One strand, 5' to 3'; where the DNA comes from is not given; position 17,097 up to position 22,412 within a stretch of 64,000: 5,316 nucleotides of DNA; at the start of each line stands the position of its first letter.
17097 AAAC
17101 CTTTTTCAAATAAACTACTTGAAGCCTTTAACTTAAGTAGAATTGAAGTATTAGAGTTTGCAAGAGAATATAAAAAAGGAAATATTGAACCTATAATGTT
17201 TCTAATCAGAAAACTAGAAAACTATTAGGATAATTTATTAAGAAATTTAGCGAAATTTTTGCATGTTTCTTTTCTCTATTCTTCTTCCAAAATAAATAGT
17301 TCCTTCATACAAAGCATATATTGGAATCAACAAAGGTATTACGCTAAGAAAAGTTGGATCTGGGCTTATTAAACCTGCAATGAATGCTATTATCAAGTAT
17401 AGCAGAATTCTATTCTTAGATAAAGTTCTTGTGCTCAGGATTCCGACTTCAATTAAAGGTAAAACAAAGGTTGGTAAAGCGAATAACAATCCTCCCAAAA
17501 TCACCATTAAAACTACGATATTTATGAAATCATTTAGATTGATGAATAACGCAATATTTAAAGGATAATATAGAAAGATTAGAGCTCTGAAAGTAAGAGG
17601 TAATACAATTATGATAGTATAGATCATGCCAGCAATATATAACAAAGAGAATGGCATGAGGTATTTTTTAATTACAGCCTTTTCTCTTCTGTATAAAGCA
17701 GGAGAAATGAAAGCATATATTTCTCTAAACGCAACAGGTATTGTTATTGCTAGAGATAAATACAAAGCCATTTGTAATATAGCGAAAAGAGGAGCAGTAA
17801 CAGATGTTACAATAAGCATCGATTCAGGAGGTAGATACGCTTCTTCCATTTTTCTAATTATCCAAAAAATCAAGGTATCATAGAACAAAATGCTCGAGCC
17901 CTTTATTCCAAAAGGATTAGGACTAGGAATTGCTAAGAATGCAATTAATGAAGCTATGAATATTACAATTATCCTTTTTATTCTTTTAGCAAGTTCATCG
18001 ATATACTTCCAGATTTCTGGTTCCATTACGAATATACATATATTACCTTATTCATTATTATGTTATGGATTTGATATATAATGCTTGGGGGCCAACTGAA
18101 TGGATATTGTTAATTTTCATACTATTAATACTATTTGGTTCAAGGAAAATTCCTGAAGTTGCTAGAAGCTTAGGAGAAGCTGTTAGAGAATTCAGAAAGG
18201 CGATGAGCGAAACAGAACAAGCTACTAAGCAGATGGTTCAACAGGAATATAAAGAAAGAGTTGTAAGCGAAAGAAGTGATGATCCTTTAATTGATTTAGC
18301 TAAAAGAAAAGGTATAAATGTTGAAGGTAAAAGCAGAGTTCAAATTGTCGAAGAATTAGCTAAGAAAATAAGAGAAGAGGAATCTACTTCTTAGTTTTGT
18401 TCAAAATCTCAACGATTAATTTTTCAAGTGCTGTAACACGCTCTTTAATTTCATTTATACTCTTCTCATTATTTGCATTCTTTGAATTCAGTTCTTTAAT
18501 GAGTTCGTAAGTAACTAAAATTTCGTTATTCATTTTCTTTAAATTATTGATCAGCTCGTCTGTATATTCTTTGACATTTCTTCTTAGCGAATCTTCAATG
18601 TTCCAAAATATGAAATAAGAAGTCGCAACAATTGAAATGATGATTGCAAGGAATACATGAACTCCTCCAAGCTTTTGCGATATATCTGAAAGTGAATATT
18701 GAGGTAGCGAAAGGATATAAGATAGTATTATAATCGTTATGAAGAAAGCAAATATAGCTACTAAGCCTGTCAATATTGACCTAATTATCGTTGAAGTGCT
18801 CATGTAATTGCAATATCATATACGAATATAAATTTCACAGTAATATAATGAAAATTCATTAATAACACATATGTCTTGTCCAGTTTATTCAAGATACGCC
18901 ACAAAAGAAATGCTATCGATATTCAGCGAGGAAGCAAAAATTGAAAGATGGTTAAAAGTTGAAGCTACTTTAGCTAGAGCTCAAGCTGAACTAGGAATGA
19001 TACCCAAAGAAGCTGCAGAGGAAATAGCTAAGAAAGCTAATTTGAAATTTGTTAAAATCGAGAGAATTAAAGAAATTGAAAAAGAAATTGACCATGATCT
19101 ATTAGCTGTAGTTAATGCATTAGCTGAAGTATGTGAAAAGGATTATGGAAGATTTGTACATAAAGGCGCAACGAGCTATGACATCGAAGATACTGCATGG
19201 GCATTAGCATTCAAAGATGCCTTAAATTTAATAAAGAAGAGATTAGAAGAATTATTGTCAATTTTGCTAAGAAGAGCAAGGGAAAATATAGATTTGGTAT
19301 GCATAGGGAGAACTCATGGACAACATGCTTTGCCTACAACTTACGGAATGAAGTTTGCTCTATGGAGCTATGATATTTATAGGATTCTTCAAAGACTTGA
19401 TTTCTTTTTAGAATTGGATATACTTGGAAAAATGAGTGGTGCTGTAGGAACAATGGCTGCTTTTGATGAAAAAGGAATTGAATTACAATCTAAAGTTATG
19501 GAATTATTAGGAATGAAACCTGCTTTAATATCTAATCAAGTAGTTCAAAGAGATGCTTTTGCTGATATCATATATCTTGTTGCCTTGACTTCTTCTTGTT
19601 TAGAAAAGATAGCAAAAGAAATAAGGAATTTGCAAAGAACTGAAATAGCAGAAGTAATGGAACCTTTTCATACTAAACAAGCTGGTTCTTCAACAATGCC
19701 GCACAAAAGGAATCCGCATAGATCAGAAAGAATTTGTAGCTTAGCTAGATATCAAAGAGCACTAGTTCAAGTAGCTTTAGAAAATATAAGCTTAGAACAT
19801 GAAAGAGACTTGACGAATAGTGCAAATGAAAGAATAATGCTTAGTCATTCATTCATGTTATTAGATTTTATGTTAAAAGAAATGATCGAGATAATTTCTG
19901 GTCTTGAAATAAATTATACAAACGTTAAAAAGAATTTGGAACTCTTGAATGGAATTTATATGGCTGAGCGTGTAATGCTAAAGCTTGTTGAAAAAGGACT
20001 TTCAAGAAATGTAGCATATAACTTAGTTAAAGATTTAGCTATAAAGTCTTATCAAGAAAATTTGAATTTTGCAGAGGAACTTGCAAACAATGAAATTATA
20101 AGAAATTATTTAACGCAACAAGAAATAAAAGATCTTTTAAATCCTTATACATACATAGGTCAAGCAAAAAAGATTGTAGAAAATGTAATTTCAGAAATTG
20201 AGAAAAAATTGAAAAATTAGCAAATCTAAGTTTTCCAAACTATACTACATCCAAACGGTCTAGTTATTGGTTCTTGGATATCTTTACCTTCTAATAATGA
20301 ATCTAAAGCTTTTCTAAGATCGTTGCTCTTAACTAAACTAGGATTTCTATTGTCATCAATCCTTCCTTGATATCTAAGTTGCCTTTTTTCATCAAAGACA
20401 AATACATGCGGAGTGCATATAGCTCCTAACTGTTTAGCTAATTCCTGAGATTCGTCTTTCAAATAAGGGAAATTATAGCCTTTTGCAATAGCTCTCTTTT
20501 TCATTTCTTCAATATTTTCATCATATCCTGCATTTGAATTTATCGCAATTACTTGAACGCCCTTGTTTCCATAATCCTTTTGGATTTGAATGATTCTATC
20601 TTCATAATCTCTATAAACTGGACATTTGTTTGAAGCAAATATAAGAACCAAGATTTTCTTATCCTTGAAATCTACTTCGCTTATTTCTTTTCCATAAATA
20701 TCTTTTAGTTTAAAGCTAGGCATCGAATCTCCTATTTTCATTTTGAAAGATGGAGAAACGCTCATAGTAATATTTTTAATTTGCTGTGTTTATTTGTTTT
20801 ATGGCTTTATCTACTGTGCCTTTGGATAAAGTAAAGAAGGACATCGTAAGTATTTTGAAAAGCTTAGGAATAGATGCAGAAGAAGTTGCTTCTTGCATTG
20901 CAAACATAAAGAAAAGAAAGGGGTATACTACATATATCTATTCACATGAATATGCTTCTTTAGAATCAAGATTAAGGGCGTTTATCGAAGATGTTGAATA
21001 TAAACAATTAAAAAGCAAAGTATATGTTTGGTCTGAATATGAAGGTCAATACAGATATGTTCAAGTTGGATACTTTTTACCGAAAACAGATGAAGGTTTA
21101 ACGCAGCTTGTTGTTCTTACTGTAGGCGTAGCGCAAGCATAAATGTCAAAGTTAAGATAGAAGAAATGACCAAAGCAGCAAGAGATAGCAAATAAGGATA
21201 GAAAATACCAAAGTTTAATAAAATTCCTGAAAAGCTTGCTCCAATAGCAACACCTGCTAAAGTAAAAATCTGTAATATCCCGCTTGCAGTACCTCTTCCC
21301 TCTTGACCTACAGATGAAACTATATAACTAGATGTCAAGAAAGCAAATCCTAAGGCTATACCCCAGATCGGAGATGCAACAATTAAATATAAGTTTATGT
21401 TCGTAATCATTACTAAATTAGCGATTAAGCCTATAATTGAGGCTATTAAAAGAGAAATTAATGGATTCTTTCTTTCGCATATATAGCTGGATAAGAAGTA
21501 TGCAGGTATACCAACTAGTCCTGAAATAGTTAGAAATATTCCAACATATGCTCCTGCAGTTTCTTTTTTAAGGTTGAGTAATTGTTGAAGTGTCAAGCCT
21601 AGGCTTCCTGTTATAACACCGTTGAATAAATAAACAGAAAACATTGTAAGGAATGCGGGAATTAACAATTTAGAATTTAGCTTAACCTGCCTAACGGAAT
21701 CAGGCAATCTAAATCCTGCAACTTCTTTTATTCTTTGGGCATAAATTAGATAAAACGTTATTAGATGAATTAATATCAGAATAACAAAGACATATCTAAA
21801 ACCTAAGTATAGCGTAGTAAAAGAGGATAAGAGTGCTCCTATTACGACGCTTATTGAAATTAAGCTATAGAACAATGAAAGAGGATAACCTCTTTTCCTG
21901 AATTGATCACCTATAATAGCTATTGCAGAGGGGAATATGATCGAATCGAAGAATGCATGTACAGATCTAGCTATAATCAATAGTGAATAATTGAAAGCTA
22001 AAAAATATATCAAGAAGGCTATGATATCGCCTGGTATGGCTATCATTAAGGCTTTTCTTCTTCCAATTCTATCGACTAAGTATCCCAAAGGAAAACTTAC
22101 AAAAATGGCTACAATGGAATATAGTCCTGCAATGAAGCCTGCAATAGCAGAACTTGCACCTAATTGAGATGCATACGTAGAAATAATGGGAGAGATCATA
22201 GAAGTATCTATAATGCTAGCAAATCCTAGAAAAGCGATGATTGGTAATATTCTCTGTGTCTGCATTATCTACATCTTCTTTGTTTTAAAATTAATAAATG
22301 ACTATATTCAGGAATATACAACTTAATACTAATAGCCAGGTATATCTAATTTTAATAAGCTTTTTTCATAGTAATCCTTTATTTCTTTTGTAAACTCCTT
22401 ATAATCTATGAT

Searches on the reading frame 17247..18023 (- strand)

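Call 71: search_protein_families(library=pfam, proteins=[window:17247-18023:-], max_evalue=0.00001)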
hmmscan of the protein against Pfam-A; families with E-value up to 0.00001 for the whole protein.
window:17247-18023:- (258 aa): 1 family
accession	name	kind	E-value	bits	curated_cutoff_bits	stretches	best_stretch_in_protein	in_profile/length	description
PF00902.23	TatC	-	7.8e-33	114.5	25.1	1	8-234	3-208/208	Sec-independent protein translocase protein (TatC)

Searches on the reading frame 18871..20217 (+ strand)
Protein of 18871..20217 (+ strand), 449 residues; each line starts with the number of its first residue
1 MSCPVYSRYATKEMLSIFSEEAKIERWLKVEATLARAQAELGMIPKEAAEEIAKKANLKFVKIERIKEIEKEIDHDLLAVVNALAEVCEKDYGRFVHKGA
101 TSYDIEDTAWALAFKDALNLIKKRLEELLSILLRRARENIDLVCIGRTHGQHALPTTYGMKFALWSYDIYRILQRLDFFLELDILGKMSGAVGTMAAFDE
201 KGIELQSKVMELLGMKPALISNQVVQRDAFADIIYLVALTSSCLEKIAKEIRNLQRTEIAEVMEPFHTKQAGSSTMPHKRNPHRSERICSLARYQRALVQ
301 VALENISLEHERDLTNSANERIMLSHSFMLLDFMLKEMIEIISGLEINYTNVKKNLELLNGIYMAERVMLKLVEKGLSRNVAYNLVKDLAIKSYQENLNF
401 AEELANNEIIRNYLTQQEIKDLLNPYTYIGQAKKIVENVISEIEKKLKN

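Call 59: search_protein_families(library=pfam, proteins=[window:18871-20217:+], max_evalue=0.0001)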
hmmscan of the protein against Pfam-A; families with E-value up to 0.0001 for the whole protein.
window:18871-20217:+ (449 aa): 2 families
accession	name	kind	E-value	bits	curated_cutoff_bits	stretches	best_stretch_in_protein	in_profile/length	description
PF00206.25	Lyase_1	-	2.2e-49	169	27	1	10-291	6-306/312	Lyase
PF10397.14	ADSL_C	-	4.5e-20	72.2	32.7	1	361-439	1-79/79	Adenylosuccinate lyase C-terminus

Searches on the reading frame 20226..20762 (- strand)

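Call 91: search_protein_families(library=pfam, proteins=[window:20226-20762:-], max_evalue=0.00001)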
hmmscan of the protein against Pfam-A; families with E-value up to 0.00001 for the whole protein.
window:20226-20762:- (178 aa): 4 families
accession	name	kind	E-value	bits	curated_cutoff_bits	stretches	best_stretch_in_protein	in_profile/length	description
PF00578.27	AhpC-TSA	-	3.8e-21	75.8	26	1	10-131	1-123/124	AhpC/TSA family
PF08534.16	Redoxin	-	2.7e-20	73.1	26.6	1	10-140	2-139/148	Redoxin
PF13905.12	Thioredoxin_8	-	1.8e-10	41.5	27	1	36-127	2-92/94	Thioredoxin-like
PF13098.12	Thioredoxin_2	-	4.2e-08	33.9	27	1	33-136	3-96/104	Thioredoxin-like domain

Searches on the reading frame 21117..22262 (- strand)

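Call 59: search_protein_families(library=pfam, proteins=[window:21117-22262:-], max_evalue=0.0001)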
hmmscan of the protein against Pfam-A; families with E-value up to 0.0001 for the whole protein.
window:21117-22262:- (381 aa): 3 families
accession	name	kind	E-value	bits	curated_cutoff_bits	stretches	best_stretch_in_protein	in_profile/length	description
PF07690.21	MFS_1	-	2.6e-44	152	33.4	2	9-317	1-321/347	Major Facilitator Superfamily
PF12832.13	MFS_1_like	-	1.9e-08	34.2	25.2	1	8-350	6-363/373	MFS_1 like family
PF00083.30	Sugar_tr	-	9.8e-05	21.8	22.3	0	9-172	16-187/452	Sugar (and other) transporter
